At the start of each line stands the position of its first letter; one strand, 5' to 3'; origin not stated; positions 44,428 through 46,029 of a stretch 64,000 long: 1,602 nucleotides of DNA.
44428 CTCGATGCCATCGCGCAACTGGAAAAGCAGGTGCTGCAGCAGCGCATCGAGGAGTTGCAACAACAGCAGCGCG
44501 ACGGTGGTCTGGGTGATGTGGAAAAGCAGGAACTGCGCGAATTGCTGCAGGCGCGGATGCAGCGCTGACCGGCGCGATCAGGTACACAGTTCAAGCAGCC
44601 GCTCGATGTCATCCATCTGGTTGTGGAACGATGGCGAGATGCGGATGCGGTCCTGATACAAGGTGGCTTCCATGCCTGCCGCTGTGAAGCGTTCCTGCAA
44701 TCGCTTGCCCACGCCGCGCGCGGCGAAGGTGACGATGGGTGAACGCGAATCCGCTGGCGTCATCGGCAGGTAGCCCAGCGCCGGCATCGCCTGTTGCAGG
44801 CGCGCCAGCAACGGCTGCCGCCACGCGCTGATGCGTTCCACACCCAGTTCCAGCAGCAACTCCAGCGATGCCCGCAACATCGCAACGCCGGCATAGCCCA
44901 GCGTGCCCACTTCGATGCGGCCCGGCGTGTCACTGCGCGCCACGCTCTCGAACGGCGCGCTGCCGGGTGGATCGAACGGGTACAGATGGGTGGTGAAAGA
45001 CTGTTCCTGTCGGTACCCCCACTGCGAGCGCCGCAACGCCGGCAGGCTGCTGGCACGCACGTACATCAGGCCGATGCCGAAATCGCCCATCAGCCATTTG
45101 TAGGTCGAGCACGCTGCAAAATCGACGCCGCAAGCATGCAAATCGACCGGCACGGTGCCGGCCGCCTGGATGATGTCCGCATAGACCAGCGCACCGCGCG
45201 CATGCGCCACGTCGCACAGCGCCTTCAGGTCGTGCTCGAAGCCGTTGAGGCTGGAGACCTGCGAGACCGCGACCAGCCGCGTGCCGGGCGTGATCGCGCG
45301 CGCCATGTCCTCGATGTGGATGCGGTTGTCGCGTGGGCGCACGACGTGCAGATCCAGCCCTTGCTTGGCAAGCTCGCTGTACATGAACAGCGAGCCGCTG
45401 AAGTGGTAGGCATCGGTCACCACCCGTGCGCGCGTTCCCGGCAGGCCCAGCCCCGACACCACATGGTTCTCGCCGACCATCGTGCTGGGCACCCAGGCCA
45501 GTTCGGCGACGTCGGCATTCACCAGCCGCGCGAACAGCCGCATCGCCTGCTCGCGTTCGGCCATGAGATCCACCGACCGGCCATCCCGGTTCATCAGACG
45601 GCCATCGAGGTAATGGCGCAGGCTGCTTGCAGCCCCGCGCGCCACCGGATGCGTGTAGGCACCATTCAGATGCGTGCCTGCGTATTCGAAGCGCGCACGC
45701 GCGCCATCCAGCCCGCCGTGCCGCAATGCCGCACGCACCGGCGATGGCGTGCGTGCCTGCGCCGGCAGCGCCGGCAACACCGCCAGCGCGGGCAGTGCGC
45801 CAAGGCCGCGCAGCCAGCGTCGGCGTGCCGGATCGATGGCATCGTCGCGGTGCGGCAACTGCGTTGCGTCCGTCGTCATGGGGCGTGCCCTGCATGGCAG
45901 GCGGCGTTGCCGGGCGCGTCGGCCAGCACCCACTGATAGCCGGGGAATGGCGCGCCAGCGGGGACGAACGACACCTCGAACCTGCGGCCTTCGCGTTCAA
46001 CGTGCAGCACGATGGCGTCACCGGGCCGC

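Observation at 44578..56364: Candidate undescribed system: TonB-dependent 'peptide utilisation locus' with three exported peptidases, a Tat-PLP enzyme, an exported RidA, a GPH symporter and an Lrp regulator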

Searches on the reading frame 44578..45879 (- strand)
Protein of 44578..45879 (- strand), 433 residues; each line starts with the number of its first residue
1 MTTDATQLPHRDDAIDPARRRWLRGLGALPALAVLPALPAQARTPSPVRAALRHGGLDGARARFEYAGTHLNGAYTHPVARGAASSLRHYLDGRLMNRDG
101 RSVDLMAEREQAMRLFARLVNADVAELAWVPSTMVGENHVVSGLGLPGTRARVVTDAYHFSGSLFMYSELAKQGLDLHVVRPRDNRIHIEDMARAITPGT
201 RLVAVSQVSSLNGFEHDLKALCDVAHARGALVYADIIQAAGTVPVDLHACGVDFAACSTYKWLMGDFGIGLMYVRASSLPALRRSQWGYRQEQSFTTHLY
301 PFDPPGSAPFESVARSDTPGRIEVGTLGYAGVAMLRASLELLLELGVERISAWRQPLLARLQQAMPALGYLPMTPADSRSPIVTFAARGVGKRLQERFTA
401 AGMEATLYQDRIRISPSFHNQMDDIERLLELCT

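Call 7: search_protein_families(library=pfam, proteins=[window:44578-45879:-])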
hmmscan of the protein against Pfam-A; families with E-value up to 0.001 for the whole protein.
window:44578-45879:- (433 aa): 2 families
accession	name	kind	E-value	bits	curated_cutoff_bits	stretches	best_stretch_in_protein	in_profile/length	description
PF00266.25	Aminotran_5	-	5.8e-35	121.4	21.5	1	102-393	38-322/371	Aminotransferase class-V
PF01053.26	Cys_Met_Meta_PP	-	5e-06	25.8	27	1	128-266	71-203/381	Cys/Met metabolism PLP-dependent enzyme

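Call 8: search_protein_families(library=ncbifam, proteins=[window:44578-45879:-])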
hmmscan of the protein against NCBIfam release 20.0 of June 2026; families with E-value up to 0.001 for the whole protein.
window:44578-45879:- (433 aa): 23 families
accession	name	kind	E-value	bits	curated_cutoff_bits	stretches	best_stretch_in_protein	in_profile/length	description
TIGR01979.1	sufS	subfamily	6.2e-26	91.2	475.1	1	108-390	63-339/403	SufS family cysteine desulfurase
TIGR01976.1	am_tr_V_VC1184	hypoth_equivalog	8.4e-24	84.6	352.35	1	173-288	130-245/401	cysteine desulfurase-like protein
TIGR01977.1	am_tr_V_EF2568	hypoth_equivalog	9.8e-21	74.2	377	1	113-357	50-278/376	cysteine desulfurase family protein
NF006791.0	PRK09295.1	equivalog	4.3e-18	65.6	661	1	114-385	74-337/406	cysteine desulfurase SufS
NF008126.0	PRK10874.1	equivalog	6e-18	65.1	607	1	105-368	61-315/401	cysteine desulfurase CsdA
TIGR03392.1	FeS_syn_CsdA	equivalog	1.8e-17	63.6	493.6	1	110-368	63-312/398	cysteine desulfurase CsdA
NF041166.1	f2_encap_cargo1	exception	3.7e-16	59.4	800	1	171-389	357-563/623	family 2A encapsulin nanocompartment cargo protein cysteine desulfurase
NF010611.0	PRK14012.1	equivalog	4.4e-16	58.8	548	1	78-277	16-223/406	IscS subfamily cysteine desulfurase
TIGR02006.1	IscS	equivalog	4.9e-16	58.7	643.2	1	74-277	10-219/402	IscS subfamily cysteine desulfurase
TIGR03402.1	FeS_nifS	equivalog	3.4e-15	55.7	530.75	1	110-277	45-213/379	cysteine desulfurase NifS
NF040779.1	Sec_lyase_SclA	exception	1.9e-13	50.1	525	1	86-384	19-308/378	selenocysteine lyase SclA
TIGR03235.1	DNA_S_dndA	equivalog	1.3e-12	47.7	480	1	110-277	45-215/353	cysteine desulfurase DndA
TIGR03403.1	nifS_epsilon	equivalog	2.4e-12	46.4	587.7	1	185-277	126-217/382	NifS family cysteine desulfurase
TIGR01814.1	kynureninase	equivalog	1.1e-11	44.4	246.4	1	120-294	81-264/400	kynureninase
NF002806.0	PRK02948.1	subfamily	6e-11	41.9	304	1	155-276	93-214/381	IscS subfamily cysteine desulfurase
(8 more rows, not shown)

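Call 11: search_solved_structures(query=window:44578-45879:-, max_evalue=0.001)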
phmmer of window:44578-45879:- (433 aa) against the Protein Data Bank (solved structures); distinct sequences matched with E-value up to 0.001: 76 (the best 60 are shown).
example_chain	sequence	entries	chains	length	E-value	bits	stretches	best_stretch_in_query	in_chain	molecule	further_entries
5b7s_A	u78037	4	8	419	4.5e-18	68.5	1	108-368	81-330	Cysteine desulfurase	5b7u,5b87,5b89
6mrh_A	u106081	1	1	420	1.9e-17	66.5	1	111-373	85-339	Cysteine desulfurase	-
1c0n_A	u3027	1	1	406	1.9e-17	66.5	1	110-372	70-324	PROTEIN (CSDB PROTEIN)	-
6mre_A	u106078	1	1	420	2.6e-17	66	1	111-373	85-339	Cysteine desulfurase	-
6o11_A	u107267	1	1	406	3.1e-17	65.8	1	111-373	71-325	Cysteine desulfurase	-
9d2d_A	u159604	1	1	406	3.1e-17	65.8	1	111-373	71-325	Cysteine desulfurase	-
6ndn_A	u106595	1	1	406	3.1e-17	65.7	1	111-373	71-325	Cysteine desulfurase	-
1i29_A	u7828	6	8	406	3.1e-17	65.7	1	111-373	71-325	CSDB | Selenocysteine lyase | Cysteine desulfurase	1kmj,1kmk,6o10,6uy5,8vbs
5db5_A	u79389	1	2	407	3.2e-17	65.7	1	111-373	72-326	Cysteine desulfurase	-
1jf9_A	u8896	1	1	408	3.2e-17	65.7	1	111-373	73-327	SELENOCYSTEINE LYASE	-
6mr2_A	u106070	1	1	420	3.5e-17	65.6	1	111-373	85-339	Cysteine desulfurase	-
6mri_A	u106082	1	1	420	3.6e-17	65.6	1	110-373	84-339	Cysteine desulfurase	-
7rrn_A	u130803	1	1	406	3.6e-17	65.5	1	113-372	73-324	Cysteine desulfurase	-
6mr6_A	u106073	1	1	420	3.7e-17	65.5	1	111-373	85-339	Cysteine desulfurase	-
5j8q_A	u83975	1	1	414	1.2e-16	63.8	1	118-386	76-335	Cysteine desulfurase SufS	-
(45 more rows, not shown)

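Call 31: find_homologous_proteins(query=window:44578-45879:-, max_evalue=1e-20)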
Query window:44578-45879:- (433 aa): 2462 proteins with E <= 1e-20 among 8000 candidates; the best 120 are listed.
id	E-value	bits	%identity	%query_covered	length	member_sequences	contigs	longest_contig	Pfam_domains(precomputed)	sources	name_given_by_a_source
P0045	9.3e-288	972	100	100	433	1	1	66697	PF00266.26,PF01053.27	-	-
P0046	2.0e-218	743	77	98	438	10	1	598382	PF00266.26,PF01053.27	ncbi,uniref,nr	ncbi:aminotransferase class V-fold PLP-dependent enzyme [Xanthomonas sp. XNM01]|uniref:aminotransfer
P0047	2.2e-212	724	76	99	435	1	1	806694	PF00266.26,PF01053.27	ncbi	ncbi:MAG: aminotransferase class V-fold PLP-dependent enzyme [Pseudoxanthomonas sp.]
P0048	2.6e-167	575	62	99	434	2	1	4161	PF00266.26,PF01053.27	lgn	-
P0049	1.2e-159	550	58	97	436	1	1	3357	PF00266.26,PF01053.27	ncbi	-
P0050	6.1e-159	547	57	99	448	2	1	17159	PF00266.26,PF01053.27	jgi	-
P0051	1.2e-157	543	57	99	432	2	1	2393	PF00266.26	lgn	-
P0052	1.4e-154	533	61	87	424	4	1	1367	PF00266.26,PF01053.27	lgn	-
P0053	4.9e-154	531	61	87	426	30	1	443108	PF00266.26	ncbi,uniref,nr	ncbi:aminotransferase class V-fold PLP-dependent enzyme [Xanthomonas bonasiae]|uniref:aminotransfera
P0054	9.0e-154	530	61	92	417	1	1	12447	PF00266.26,PF01053.27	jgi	jgi:selenocysteine lyase/cysteine desulfurase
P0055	1.8e-152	526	61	87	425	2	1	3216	PF00266.26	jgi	jgi:selenocysteine lyase/cysteine desulfurase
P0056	1.0e-151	524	57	97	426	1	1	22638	PF00266.26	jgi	jgi:selenocysteine lyase/cysteine desulfurase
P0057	2.0e-151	523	61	87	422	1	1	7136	PF00266.26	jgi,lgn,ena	-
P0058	9.4e-151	521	55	97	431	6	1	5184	PF00266.26,PF01053.27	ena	-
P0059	1.9e-150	519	55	97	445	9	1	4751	PF00266.26,PF01053.27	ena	-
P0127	5.2e-135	469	52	96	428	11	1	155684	PF00266.26,PF01053.27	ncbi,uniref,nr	ncbi:aminotransferase class V-fold PLP-dependent enzyme [Mucilaginibacter sp.]|uniref:aminotransfera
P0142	8.7e-132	458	56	85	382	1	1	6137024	PF00266.26,PF01053.27,PF01041.24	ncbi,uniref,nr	ncbi:aminotransferase class V-fold PLP-dependent enzyme [Pseudomonas putida]|uniref:aminotransferase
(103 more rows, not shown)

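Call 34: search_solved_structures(query=A2, max_evalue=1e-10, show_alignments=0)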
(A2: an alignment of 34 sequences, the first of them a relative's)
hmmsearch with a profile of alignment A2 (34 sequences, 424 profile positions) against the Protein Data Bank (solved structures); distinct sequences matched with E-value up to 1e-10: 67 (the best 60 are shown).
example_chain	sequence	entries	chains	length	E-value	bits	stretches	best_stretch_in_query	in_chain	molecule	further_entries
8d8s_A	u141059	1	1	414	1.6e-30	109.5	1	99-424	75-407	Cysteine desulfurase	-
5b7s_A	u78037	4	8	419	8.5e-30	107.1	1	81-421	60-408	Cysteine desulfurase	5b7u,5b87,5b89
7e6a_A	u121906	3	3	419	3.7e-27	98.4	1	60-423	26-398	Cysteine desulfurase SufS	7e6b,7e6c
5j8q_A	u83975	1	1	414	3.9e-27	98.3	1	60-423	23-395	Cysteine desulfurase SufS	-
5xt5_A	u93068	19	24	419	4e-27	98.3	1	60-423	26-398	Cysteine desulfurase SufS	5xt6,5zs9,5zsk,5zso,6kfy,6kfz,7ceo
6mrh_A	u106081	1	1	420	6.9e-27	97.5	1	95-423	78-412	Cysteine desulfurase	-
6mre_A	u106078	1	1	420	7.4e-27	97.4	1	95-423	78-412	Cysteine desulfurase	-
1c0n_A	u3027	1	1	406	1.2e-26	96.7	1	93-423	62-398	PROTEIN (CSDB PROTEIN)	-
6o11_A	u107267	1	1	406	1.3e-26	96.6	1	95-423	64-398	Cysteine desulfurase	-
7e6d_A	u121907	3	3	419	1.4e-26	96.5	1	60-423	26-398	Cysteine desulfurase SufS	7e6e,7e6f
7rrn_A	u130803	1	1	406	1.5e-26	96.4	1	95-423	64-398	Cysteine desulfurase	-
6ndn_A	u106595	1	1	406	1.5e-26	96.4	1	95-423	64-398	Cysteine desulfurase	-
1i29_A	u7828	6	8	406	1.5e-26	96.4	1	95-423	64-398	CSDB | Selenocysteine lyase | Cysteine desulfurase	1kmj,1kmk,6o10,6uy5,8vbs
9d2d_A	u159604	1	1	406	1.5e-26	96.4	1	95-423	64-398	Cysteine desulfurase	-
5db5_A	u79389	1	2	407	1.5e-26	96.4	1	95-423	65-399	Cysteine desulfurase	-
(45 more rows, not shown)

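Call 38: find_encoding_contigs(protein=P0053, flank=9000, max_places=1)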
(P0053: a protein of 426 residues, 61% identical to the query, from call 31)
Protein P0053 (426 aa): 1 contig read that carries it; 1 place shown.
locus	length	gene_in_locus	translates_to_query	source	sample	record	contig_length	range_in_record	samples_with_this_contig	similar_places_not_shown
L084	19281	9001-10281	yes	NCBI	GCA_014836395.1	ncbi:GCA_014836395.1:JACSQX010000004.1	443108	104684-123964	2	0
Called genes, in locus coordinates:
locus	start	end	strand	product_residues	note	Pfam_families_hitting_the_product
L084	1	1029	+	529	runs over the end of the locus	PF00450:Peptidase_S10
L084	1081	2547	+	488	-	PF00450:Peptidase_S10, PF00975:Thioesterase (weak)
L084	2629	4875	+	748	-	PF07715:Plug, PF00593:TonB_dep_Rec_b-barrel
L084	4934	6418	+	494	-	PF00450:Peptidase_S10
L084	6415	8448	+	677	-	PF07969:Amidohydro_3 (faint), PF01979:Amidohydro_1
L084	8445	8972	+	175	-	PF14588:YjgF_endoribonc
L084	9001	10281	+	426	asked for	PF00266:Aminotran_5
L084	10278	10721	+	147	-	PF01042:Ribonuc_L-PSP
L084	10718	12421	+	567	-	PF05299:Peptidase_M61 (faint)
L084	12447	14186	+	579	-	-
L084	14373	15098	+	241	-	-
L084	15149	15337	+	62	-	-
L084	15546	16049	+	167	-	-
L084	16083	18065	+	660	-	PF00959:Phage_lysozyme (weak), PF00353:HemolysinCabind, PF20410:X-Tfes_XVIPCD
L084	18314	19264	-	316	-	PF02401:LYTB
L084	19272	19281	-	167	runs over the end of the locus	PF01252:Peptidase_A8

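Call 39: find_encoding_contigs(protein=P0127, flank=9000, max_places=1)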
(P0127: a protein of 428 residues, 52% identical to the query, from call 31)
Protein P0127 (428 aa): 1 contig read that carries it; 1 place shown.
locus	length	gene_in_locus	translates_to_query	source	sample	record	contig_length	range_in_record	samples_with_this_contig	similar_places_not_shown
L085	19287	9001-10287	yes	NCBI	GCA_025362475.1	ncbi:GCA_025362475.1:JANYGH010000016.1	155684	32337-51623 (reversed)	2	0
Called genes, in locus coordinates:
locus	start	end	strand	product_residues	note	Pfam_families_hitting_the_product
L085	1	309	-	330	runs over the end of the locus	PF12833:HTH_18, PF00165:HTH_AraC (weak)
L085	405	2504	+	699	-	PF07715:Plug, PF00593:TonB_dep_Rec_b-barrel, PF14905:OMP_b-brl_3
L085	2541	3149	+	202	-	PF14064:HmuY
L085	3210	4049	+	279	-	PF01497:Peripla_BP_2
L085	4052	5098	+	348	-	PF01032:FecCD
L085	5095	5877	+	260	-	PF00005:ABC_tran, PF02463:SMC_N (weak), PF13304:AAA_21 (faint)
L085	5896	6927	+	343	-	PF05171:HemS, PF06228:ChuX_HutX, PF05171:HemS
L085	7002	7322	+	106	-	PF20391:DUF6686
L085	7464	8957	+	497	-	PF01433:Peptidase_M1 (weak)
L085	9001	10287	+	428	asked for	PF00266:Aminotran_5, PF01053:Cys_Met_Meta_PP (weak)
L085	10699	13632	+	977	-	PF13620:CarboxypepD_reg, PF13715:CarbopepD_reg_2, PF07715:Plug, PF00593:TonB_dep_Rec_b-barrel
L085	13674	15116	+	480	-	-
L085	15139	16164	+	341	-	-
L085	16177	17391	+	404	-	PF00149:Metallophos (faint)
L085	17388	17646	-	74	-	-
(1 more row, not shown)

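Call 40: find_encoding_contigs(protein=P0142, flank=9000, max_places=1)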
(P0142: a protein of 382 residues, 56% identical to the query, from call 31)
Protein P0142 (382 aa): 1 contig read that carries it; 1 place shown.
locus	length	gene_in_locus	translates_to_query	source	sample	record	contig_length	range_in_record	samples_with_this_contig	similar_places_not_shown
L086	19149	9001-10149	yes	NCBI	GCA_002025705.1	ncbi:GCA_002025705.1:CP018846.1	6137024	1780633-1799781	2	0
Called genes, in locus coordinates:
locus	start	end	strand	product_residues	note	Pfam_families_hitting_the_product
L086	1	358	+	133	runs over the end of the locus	PF02472:ExbD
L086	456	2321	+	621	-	PF00496:SBP_bac_5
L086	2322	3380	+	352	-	PF00528:BPD_transp_1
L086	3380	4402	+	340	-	PF12911:OppC_N (weak), PF00528:BPD_transp_1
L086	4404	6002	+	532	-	PF02463:SMC_N (weak), PF13555:AAA_29 (faint), PF00005:ABC_tran, PF00006:ATP-synt_ab (faint), PF13191:AAA_16 (faint), PF08352:oligo_HPY (weak), PF00005:ABC_tran, PF02463:SMC_N, +2 more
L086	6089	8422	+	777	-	PF07715:Plug, PF00593:TonB_dep_Rec_b-barrel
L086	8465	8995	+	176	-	PF14588:YjgF_endoribonc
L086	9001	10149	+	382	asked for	PF00266:Aminotran_5, PF01041:DegT_DnrJ_EryC1 (weak), PF01053:Cys_Met_Meta_PP (weak)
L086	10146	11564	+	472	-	PF00450:Peptidase_S10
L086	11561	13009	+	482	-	PF00450:Peptidase_S10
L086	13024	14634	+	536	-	-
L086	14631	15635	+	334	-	PF01244:Peptidase_M19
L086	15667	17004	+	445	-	PF09587:PGA_cap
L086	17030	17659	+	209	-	PF02588:YitT_membrane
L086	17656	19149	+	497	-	PF02789:Peptidase_M17_N, PF00883:Peptidase_M17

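Call 57: predict_structure(alignment_id=A2)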
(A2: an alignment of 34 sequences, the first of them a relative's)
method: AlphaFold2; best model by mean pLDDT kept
length: 433 residues; sequences in the alignment: 34
mean_pLDDT: 83.9   pTM: 0.82
mean pLDDT of the five models: 83.9, 79.0, 79.0, 78.9, 74.2
residues with pLDDT >= 90: 251; 70-90: 99; 50-70: 41; < 50: 42
segments of 3 or more residues with pLDDT < 50: 1-14, 27-29, 31-47, 262-267
pLDDT, mean of each block of 10 residues (from residue 1): 35 53 56 41 45 81 86 71 86 73 80 93 91 88 95 97 93 97 96 97 96 95 98 93 92 88 48 94 83 90 92 83 57 85 93 95 98 94 96 96 94 93 97 97
secondary structure, 60 per line:
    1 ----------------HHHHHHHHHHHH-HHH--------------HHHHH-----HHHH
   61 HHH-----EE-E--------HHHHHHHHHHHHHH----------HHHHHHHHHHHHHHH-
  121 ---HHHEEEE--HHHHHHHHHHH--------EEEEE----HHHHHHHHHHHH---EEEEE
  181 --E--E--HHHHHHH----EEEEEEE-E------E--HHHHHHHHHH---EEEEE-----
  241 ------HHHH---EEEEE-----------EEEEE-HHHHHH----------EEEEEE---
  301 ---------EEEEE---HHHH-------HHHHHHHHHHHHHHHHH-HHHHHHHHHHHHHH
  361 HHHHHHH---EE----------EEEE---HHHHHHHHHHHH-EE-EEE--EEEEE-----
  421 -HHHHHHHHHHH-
elements in order: H17-28 H47-51 H57-63 H81-94 H105-119 E127-130 H133-143 E152-156 H161-172 E176-180 H189-195 E200-206 H218-227 E231-235 H247-250 E254-258 E270-274 H276-281 E292-297 E310-314 H318-321 H329-345 H347-367 E383-386 H390-401 E406-408 E411-415 H422-432

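Call 61: fold_search(model_id=the predicted structure, library=pdb)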
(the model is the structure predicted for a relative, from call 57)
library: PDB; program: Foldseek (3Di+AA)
matches with E <= 10: 1978; with E <= 0.001: 1649
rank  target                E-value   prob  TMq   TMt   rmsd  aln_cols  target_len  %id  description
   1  8kg1_B                2.0e-24  1.00  0.67  0.71   9.0       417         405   21  Crystal structure of the cargo cysteine desulfurase from Mycobacterium smegmatis (released 2024-11-20)
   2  4lw4_A                2.3e-24  1.00  0.65  0.71   9.2       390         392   21  Structural changes during cysteine desulfurase CsdA and sulfur-acceptor CsdE interactions provide insight into the tra (released 2013-08-07)
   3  8kg1_A                3.3e-24  1.00  0.67  0.72   8.8       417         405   21  Crystal structure of the cargo cysteine desulfurase from Mycobacterium smegmatis (released 2024-11-20)
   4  5ft8_A                3.5e-24  1.00  0.67  0.72   9.3       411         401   21  Crystal structure of the complex between the cysteine desulfurase CsdA and the sulfur-acceptor CsdE in the persulfurat (released 2016-11-23)
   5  5b87_B                4.0e-24  1.00  0.65  0.70   9.6       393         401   21  Crystal structure of a Cysteine Desulfurase from Thermococcus onnurineus NA1 in complex with alanine at 2.3 Angstrom r (released 2017-06-14)
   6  5b87_A                4.2e-24  1.00  0.67  0.72   9.5       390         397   21  Crystal structure of a Cysteine Desulfurase from Thermococcus onnurineus NA1 in complex with alanine at 2.3 Angstrom r (released 2017-06-14)
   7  7ruj                  4.2e-24  1.00  0.66  0.70   9.6       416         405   21  E. coli cysteine desulfurase SufS N99A (released 2023-01-25)
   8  7xen                  5.4e-24  1.00  0.68  0.75   8.9       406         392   22  SufS with L-penicillamine (released 2023-04-05)
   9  5b7s_B                6.1e-24  1.00  0.66  0.71   9.7       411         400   19  Apo structure of Cysteine Desulfurase from Thermococcus onnurineus NA1 (released 2017-06-14)
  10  5ft8_M                6.9e-24  1.00  0.67  0.72   9.3       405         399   21  Crystal structure of the complex between the cysteine desulfurase CsdA and the sulfur-acceptor CsdE in the persulfurat (released 2016-11-23)
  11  4lw2_C                7.8e-24  1.00  0.67  0.73   9.2       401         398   21  Structural changes during cysteine desulfurase CsdA and sulfur-acceptor CsdE interactions provide insight into the tra (released 2013-08-07)
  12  7tlq_B                8.8e-24  1.00  0.68  0.71   8.9       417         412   23  Structure of Atopobium parvulum SufS C375S (released 2022-02-16)
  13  9d2d                  1.1e-23  1.00  0.66  0.70   9.7       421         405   21  E. coli cysteine desulfurase SufS R359A (released 2024-10-23)
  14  5b7u_A                1.3e-23  1.00  0.65  0.70   9.6       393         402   21  Apo Structure of Cysteine Desulfurase from Thermococcus onnurineus NA1 at 1.89A (released 2017-06-14)
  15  6mrh                  1.4e-23  1.00  0.67  0.72   9.7       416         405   21  E. coli cysteine desulfurase SufS E96A with a cysteine persulfide intermediate (released 2019-01-09)
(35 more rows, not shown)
